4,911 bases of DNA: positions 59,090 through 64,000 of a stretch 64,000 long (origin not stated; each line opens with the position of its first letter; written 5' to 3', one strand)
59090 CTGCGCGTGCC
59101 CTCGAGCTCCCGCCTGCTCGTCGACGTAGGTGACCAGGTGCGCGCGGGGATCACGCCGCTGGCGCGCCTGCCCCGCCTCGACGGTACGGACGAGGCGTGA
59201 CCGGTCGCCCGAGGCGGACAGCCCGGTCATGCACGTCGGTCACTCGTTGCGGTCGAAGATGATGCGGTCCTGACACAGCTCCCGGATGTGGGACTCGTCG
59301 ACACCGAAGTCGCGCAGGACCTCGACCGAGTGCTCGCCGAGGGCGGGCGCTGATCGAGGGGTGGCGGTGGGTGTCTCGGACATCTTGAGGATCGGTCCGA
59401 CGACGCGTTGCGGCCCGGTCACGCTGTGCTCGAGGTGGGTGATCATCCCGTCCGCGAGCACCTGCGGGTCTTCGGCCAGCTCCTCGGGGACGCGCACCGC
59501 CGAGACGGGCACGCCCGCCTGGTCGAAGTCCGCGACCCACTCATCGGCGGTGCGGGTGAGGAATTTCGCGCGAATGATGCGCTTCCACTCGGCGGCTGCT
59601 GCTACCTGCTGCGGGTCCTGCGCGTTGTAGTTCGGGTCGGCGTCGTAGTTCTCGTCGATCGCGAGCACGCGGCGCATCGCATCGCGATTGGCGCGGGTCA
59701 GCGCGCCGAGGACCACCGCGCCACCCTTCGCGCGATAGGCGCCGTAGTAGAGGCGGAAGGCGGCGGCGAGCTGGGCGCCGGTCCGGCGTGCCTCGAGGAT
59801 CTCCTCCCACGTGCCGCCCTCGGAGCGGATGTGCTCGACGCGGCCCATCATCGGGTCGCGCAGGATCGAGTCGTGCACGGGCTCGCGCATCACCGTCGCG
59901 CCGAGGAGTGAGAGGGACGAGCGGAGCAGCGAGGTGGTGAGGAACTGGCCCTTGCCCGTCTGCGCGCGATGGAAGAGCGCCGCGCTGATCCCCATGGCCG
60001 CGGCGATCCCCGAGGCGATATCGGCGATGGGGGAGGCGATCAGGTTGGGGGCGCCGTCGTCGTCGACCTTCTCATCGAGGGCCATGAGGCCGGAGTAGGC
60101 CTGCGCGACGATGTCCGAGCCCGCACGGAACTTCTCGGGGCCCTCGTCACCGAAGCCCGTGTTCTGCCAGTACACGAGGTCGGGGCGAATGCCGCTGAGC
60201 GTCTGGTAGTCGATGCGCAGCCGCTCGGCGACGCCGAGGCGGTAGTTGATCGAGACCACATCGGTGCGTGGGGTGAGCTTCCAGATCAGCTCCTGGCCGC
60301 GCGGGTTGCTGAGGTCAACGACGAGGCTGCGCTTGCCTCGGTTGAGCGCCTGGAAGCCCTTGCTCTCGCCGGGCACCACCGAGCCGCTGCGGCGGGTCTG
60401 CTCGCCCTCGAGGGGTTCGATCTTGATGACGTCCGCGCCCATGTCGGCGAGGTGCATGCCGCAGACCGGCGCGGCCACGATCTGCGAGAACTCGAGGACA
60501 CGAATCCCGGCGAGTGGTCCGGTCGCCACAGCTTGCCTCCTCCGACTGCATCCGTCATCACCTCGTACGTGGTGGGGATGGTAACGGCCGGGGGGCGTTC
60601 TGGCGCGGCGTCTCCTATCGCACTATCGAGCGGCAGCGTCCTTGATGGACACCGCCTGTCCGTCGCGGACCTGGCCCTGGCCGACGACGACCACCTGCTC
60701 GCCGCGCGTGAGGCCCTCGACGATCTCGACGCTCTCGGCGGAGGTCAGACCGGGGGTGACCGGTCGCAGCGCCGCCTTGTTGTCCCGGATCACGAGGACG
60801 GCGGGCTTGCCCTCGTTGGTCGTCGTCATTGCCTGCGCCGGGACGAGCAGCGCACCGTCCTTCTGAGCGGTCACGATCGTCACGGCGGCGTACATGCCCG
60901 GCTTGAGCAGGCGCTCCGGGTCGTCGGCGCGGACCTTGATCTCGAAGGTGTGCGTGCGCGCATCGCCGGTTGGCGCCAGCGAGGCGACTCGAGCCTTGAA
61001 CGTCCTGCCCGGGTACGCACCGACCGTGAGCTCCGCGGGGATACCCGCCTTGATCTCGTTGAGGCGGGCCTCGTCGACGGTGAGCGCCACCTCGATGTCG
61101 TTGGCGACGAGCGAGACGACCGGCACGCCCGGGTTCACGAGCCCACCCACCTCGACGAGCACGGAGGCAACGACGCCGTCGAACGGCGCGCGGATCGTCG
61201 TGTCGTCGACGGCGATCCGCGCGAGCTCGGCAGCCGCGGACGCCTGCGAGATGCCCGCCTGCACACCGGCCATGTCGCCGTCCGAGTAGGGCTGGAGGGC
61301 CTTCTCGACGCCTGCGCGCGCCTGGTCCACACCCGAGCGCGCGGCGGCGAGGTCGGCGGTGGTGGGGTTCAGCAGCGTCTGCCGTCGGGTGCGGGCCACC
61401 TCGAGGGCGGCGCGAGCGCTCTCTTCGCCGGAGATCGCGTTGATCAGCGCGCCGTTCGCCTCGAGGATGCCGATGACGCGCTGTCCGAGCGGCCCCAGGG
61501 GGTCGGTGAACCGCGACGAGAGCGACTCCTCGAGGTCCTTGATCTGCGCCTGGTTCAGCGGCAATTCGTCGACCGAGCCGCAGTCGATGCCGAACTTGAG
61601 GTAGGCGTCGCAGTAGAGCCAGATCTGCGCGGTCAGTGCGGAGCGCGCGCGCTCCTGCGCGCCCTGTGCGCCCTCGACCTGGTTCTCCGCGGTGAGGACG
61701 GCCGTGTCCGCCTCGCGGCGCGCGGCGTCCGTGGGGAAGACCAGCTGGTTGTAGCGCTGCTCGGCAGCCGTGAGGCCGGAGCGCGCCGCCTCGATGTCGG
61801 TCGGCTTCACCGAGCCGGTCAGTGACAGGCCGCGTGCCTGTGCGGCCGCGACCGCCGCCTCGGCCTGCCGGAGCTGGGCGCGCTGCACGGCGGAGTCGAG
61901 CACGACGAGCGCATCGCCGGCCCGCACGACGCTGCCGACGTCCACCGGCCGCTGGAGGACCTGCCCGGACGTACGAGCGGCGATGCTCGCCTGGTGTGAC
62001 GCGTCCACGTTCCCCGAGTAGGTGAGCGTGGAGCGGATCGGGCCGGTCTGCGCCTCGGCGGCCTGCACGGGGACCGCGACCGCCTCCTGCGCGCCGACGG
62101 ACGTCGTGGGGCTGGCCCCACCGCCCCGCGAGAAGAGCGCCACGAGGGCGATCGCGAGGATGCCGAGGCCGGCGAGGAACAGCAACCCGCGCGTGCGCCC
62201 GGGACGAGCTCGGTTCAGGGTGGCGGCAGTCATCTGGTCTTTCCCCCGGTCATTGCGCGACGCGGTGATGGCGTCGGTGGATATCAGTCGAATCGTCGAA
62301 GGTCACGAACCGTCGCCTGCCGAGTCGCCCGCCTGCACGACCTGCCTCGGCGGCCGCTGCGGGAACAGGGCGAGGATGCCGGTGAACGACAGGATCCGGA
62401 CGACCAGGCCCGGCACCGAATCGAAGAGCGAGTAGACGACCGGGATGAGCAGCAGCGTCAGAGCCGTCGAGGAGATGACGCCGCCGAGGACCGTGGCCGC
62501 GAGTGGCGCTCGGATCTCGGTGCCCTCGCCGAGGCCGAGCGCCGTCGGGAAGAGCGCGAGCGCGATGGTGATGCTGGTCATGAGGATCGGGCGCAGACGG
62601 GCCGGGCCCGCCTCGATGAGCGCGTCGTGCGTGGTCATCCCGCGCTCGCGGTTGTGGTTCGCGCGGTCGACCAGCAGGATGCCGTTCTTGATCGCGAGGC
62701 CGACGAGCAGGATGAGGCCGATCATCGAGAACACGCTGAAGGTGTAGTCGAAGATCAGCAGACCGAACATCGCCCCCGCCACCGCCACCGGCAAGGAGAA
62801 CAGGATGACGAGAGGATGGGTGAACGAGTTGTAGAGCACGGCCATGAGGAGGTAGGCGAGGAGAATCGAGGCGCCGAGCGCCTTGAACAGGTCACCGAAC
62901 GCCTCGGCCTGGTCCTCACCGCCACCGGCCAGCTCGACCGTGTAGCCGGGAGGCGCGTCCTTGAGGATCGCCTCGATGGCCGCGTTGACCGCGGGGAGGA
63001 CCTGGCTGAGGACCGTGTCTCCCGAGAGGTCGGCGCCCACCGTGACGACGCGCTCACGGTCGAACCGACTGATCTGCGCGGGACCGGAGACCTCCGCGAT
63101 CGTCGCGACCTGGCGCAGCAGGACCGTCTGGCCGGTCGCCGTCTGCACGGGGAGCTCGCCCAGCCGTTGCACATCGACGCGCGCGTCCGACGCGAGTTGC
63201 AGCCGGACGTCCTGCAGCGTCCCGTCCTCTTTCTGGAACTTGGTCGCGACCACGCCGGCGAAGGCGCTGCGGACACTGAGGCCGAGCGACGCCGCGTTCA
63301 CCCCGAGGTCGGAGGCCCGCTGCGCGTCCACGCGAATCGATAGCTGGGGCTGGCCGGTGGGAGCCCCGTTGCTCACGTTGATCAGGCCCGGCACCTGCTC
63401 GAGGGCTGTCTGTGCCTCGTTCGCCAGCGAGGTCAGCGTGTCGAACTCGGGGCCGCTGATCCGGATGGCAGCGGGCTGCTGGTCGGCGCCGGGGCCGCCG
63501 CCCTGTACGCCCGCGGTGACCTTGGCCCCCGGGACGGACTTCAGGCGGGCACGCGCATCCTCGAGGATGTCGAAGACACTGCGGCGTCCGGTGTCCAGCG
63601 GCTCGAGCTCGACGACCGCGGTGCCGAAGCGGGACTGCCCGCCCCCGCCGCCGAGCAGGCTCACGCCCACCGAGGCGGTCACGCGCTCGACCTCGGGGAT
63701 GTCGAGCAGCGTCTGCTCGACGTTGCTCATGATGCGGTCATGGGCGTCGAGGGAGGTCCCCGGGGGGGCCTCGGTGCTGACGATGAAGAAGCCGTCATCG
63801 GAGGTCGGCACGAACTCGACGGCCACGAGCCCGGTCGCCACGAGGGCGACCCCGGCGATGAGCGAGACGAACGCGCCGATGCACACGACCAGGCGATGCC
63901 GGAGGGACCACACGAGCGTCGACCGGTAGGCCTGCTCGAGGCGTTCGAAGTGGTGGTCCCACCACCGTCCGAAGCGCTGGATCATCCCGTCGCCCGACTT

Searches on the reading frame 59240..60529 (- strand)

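Call 7: search_protein_families(library=pfam, proteins=[window:59240-60529:-], max_evalue=0.001)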
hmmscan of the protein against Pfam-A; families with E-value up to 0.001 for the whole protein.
window:59240-60529:- (429 aa): 1 family
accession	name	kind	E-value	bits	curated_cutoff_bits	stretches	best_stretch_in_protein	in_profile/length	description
PF02515.22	CoA_transf_3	-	3.7e-95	319.6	23.3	1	6-401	1-366/366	CoA-transferase family III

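Call 55: search_protein_families(library=ncbifam, proteins=[window:59240-60529:-], max_evalue=0.00001)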
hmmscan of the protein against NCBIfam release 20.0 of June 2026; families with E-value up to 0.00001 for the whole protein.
window:59240-60529:- (429 aa): 7 families
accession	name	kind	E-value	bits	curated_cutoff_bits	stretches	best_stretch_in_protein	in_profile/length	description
NF052585.1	SucGlutTfsCaiB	equivalog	4.8e-59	199.9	750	2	4-213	6-221/394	succinate--glutarate CoA-transferase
NF041294.1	Scnl_mescCoAtase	equivalog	6.1e-53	180.3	700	2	6-217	4-222/381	succinyl-CoA:mesaconate CoA-transferase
NF003809.0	PRK05398.1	subfamily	1.4e-49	168.8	442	1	4-424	3-416/416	formyl-CoA transferase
TIGR03253.1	oxalate_frc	equivalog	6e-47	160.3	504.2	1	4-424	2-416/416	formyl-CoA transferase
NF008511.0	PRK11430.1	equivalog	5.1e-40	137.8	522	1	2-214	6-217/381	CoA:oxalate CoA-transferase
TIGR04253.1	mesacon_CoA_iso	equivalog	1.3e-31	110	725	1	6-424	3-400/403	2-methylfumaryl-CoA isomerase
NF002914.1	PRK03525.1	equivalog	2.1e-21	76.3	413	1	4-201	8-198/400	L-carnitine CoA-transferase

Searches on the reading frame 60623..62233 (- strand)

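Call 7: search_protein_families(library=pfam, proteins=[window:60623-62233:-], max_evalue=0.001)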
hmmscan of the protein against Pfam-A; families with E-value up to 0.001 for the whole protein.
window:60623-62233:- (536 aa): 4 families
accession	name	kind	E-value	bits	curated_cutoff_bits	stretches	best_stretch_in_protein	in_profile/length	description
PF16576.10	HlyD_D23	-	1.1e-22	80.8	30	1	341-449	105-214/214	Barrel-sandwich domain of CusB or HlyD membrane-fusion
PF13437.12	HlyD_3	-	1.8e-19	70.9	22.2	1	346-446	1-106/106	HlyD family secretion protein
PF13533.13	Biotin_lipoyl_2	-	1.3e-05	25.4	29.8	0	83-113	2-32/32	Biotin-lipoyl like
PF00364.28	Biotin_lipoyl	-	0.00032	20.9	22.1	0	345-374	43-72/73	Biotin-requiring enzyme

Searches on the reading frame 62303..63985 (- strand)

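Call 7: search_protein_families(library=pfam, proteins=[window:62303-63985:-], max_evalue=0.001)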
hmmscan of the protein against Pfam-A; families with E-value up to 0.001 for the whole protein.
window:62303-63985:- (560 aa): 2 families
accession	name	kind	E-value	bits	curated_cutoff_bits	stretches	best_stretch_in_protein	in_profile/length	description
PF00873.25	ACR_tran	-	2.3e-117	393.5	28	1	4-521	500-1020/1021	AcrB/AcrD/AcrF family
PF03176.21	MMPL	-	9.6e-08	31.8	20.5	1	331-520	108-301/333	MMPL family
